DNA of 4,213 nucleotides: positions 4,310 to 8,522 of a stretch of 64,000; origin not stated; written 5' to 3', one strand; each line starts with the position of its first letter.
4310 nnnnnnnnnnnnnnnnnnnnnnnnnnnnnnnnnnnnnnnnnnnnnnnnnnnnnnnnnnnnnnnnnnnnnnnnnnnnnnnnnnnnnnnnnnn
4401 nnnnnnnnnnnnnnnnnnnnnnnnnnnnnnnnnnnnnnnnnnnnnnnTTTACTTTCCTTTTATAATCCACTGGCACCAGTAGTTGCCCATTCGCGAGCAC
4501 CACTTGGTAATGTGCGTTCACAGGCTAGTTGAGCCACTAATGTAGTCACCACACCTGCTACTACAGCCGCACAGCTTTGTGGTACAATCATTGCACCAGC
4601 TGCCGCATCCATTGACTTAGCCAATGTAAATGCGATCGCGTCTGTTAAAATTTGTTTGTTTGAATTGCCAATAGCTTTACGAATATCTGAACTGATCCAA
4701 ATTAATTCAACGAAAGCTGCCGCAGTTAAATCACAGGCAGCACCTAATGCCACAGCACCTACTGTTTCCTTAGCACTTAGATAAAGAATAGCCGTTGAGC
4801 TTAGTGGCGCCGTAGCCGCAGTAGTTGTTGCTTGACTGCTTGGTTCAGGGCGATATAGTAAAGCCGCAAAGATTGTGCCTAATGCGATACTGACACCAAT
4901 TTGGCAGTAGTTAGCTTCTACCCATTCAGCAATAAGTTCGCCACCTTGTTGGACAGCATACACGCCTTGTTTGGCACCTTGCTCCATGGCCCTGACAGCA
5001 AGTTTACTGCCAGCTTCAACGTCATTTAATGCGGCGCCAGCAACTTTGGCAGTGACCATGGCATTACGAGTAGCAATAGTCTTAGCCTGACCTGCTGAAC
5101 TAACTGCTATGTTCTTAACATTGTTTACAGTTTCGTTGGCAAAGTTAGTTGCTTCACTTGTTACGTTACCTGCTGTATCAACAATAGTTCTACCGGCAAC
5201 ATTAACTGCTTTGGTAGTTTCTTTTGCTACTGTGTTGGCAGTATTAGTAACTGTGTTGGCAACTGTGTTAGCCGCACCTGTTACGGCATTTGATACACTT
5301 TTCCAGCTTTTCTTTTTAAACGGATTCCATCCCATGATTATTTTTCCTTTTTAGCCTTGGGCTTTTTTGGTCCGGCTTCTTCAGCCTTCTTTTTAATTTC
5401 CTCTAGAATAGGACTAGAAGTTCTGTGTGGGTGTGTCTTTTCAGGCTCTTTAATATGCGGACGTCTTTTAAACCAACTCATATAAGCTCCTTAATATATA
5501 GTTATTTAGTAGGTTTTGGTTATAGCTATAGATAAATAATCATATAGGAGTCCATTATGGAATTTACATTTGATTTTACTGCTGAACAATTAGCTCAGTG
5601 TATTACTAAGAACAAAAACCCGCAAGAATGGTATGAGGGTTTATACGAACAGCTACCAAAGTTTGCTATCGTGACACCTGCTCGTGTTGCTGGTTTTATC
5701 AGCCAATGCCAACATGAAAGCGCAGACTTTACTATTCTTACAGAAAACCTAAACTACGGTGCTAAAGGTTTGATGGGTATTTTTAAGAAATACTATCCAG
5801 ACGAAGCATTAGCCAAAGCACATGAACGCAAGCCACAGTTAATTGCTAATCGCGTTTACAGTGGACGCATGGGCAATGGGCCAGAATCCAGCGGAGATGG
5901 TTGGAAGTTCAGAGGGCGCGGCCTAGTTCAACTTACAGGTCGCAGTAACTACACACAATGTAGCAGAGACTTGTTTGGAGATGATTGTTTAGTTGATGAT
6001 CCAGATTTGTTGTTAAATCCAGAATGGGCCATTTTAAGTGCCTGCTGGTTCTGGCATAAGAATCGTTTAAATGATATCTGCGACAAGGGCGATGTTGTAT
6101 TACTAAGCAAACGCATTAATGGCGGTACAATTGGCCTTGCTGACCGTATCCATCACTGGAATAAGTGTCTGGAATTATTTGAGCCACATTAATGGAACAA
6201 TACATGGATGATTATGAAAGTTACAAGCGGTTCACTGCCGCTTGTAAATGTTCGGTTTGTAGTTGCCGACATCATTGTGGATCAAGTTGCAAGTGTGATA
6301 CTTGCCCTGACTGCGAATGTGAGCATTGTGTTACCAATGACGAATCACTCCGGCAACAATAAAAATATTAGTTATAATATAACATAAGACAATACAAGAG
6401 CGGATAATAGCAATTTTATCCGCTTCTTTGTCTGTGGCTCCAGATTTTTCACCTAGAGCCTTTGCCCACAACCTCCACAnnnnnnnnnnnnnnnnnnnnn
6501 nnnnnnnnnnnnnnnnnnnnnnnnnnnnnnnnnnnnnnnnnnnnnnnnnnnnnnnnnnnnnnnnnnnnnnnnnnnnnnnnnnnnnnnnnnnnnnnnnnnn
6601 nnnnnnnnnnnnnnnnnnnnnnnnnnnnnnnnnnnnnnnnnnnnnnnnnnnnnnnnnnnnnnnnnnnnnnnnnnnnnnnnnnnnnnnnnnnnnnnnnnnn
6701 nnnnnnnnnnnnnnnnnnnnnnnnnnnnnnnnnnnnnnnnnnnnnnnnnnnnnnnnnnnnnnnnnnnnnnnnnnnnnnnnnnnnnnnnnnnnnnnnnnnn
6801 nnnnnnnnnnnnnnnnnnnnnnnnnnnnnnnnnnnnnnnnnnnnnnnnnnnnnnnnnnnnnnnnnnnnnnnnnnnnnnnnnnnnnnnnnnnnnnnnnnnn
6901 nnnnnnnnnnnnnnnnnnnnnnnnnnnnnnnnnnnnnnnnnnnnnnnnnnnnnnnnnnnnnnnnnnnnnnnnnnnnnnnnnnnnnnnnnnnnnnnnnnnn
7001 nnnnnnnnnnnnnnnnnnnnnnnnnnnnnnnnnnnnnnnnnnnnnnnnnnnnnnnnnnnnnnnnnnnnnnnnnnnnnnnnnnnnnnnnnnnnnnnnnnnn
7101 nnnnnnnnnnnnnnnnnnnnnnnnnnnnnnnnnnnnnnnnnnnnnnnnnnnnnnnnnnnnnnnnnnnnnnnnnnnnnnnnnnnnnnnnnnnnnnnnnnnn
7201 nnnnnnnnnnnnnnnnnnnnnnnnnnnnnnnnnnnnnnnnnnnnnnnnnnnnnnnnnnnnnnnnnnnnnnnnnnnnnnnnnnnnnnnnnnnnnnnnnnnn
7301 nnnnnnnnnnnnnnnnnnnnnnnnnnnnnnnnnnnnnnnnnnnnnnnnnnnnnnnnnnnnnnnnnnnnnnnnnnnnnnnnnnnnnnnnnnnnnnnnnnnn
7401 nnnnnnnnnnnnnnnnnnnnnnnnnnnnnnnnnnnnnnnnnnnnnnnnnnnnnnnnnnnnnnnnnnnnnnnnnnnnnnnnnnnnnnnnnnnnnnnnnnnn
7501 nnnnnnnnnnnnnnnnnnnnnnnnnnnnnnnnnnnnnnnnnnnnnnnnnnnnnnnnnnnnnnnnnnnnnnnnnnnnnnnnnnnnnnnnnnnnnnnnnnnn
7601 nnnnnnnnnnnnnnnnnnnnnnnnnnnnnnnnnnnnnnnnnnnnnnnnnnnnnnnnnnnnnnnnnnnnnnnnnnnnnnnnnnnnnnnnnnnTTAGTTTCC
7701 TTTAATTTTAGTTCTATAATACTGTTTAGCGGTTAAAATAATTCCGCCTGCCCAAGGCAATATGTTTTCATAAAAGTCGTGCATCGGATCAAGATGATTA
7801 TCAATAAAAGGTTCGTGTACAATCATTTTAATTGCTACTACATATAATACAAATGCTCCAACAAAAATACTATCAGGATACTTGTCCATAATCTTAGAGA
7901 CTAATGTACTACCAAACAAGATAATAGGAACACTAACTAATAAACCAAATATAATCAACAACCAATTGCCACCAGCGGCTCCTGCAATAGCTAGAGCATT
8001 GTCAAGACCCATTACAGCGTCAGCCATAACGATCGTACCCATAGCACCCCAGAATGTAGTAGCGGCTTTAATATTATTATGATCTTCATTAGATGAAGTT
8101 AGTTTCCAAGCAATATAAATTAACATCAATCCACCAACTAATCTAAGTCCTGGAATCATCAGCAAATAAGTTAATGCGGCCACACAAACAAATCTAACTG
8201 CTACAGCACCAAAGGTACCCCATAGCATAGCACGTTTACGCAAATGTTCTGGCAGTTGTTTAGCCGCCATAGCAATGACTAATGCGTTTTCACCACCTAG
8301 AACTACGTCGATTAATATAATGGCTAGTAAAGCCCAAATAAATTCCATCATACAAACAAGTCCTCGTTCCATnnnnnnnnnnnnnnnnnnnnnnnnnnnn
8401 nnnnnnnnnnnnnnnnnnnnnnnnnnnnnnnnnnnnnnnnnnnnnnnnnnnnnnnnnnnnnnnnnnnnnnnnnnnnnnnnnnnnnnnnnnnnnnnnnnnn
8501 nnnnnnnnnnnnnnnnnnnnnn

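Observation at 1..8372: Host-like nutrient and central-metabolism module at the window start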

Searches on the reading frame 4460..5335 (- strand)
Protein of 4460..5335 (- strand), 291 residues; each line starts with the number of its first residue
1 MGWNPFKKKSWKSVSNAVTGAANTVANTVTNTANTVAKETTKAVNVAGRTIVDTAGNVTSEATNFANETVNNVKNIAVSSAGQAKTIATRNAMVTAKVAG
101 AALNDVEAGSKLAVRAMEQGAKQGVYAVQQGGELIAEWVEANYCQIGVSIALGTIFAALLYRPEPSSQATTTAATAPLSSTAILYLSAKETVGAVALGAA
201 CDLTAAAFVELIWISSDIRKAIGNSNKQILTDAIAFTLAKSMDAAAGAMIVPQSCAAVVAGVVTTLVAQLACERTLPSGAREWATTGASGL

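Call 5: search_protein_families(library=pfam, proteins=[window:4460-5335:-], max_evalue=0.01)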
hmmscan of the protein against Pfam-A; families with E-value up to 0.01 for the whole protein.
window:4460-5335:- (291 aa): 0 families

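Call 39: search_protein_families(library=phrogs, proteins=[window:4460-5335:-], max_evalue=0.001)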
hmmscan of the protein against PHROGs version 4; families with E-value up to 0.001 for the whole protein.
window:4460-5335:- (291 aa): 0 families

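Call 46: search_protein_families(library=ncbifam, proteins=[window:4460-5335:-], max_evalue=0.001)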
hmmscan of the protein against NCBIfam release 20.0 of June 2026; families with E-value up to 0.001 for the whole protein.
window:4460-5335:- (291 aa): 0 families

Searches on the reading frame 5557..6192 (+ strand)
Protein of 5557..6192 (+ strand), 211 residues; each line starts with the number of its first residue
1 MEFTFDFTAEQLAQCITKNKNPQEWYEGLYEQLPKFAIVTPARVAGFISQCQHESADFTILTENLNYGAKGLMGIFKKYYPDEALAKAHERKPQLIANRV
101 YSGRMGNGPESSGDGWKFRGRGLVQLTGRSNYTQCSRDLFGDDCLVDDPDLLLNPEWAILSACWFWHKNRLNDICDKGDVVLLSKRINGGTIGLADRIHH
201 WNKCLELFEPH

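Call 5: search_protein_families(library=pfam, proteins=[window:5557-6192:+], max_evalue=0.01)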
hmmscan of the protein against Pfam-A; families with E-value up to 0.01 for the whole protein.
window:5557-6192:+ (211 aa): 1 family
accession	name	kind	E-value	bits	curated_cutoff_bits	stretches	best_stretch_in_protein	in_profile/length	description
PF00182.24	Glyco_hydro_19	-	2.9e-06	27.7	25.5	1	114-170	103-158/232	Chitinase class I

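Call 39: search_protein_families(library=phrogs, proteins=[window:5557-6192:+], max_evalue=0.001)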
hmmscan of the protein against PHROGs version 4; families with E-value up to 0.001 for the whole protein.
window:5557-6192:+ (211 aa): 7 families
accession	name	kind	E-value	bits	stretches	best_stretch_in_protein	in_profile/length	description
phrog_181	-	lysis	3.8e-76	258.6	1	6-206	331-528/769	endolysin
phrog_26317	-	unknown function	6.1e-33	114.3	1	93-207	7-116/119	-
phrog_9506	-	lysis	1.2e-32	114.9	1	97-208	68-193/330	endolysin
phrog_14712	-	moron, auxiliary metabolic gene and host takeover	9.4e-27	95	1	98-202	71-181/322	chitinase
phrog_1519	-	lysis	2.4e-21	77.4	1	17-206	211-378/502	endolysin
phrog_34417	-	unknown function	3.3e-20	73.5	1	100-207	75-194/326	-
phrog_317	-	lysis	8.2e-18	65.8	1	19-205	206-356/492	endolysin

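Call 46: search_protein_families(library=ncbifam, proteins=[window:5557-6192:+], max_evalue=0.001)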
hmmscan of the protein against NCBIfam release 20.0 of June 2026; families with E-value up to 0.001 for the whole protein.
window:5557-6192:+ (211 aa): 0 families

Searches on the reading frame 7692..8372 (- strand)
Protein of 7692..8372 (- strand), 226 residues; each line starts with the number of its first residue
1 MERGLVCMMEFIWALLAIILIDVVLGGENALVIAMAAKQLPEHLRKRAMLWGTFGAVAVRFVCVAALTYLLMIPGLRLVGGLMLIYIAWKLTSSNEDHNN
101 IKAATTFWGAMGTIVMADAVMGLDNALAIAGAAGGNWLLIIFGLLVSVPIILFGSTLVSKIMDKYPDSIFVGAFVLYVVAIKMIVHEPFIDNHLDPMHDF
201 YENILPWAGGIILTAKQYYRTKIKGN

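Call 5: search_protein_families(library=pfam, proteins=[window:7692-8372:-], max_evalue=0.01)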
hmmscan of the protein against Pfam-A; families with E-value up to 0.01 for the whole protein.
window:7692-8372:- (226 aa): 1 family
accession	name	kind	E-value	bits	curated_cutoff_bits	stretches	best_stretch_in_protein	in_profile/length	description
PF03741.22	TerC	-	6.5e-44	150.2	27.8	1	17-186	2-177/178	Integral membrane protein TerC family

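Call 39: search_protein_families(library=phrogs, proteins=[window:7692-8372:-], max_evalue=0.001)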
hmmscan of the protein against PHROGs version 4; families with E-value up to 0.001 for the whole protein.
window:7692-8372:- (226 aa): 1 family
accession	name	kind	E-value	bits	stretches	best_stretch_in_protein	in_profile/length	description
phrog_7180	-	moron, auxiliary metabolic gene and host takeover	5.7e-48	164.4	1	10-188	17-206/242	membrane protein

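Call 46: search_protein_families(library=ncbifam, proteins=[window:7692-8372:-], max_evalue=0.001)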
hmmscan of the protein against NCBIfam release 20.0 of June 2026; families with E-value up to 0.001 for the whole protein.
window:7692-8372:- (226 aa): 3 families
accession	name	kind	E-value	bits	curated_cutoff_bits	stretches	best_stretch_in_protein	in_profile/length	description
TIGR03717.1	R_switched_YjbE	subfamily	8e-61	204.8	134.8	1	14-187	1-176/176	YjbE family putative metal transport protein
TIGR03716.1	R_switched_YkoY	subfamily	1.5e-25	90.1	138.5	1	15-186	2-178/220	integral membrane protein, YkoY family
TIGR03718.1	R_switched_Alx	subfamily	4.5e-05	23.1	246.4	1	17-106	68-160/303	TerC/Alx family metal homeostasis membrane protein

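Call 75: find_related_loci(query=window:7692-8372:-, collection=viral_contigs, flank=6000)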
Query window:7692-8372:- (226 aa) in viral_contigs; peptide patterns used: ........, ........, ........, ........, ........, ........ (x = any residue, [..] = any of these).
38 stretches matched a pattern; 24 encode a relative of the query (tblastn E <= 1e-3); 24 distinct loci.
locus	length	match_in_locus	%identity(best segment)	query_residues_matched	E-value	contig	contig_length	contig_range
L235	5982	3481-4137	85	8-226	1e-120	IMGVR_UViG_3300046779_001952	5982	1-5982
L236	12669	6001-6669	85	2-224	6e-120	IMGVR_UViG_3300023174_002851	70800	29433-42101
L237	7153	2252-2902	86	8-224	3e-119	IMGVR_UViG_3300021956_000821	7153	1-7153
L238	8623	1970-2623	86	8-225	4e-119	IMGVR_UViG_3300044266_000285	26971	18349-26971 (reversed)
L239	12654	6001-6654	81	6-224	1e-118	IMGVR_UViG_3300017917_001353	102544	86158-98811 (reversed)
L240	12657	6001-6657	80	6-224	5e-117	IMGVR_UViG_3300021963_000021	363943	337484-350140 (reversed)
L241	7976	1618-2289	82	1-224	6e-117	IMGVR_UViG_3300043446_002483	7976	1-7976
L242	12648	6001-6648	82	9-224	2e-112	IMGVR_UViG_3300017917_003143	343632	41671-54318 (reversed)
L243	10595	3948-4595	80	9-224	7e-109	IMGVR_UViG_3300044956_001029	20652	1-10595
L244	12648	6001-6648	80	9-224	7e-109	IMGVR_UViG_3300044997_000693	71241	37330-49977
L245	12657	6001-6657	78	6-224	2e-106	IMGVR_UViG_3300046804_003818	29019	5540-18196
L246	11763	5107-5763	78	6-224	2e-106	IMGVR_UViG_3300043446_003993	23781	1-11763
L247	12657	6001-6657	77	8-226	4e-106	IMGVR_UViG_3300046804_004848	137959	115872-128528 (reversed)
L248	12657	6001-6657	77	8-226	4e-106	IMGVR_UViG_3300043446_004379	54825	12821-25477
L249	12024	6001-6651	81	8-224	5e-103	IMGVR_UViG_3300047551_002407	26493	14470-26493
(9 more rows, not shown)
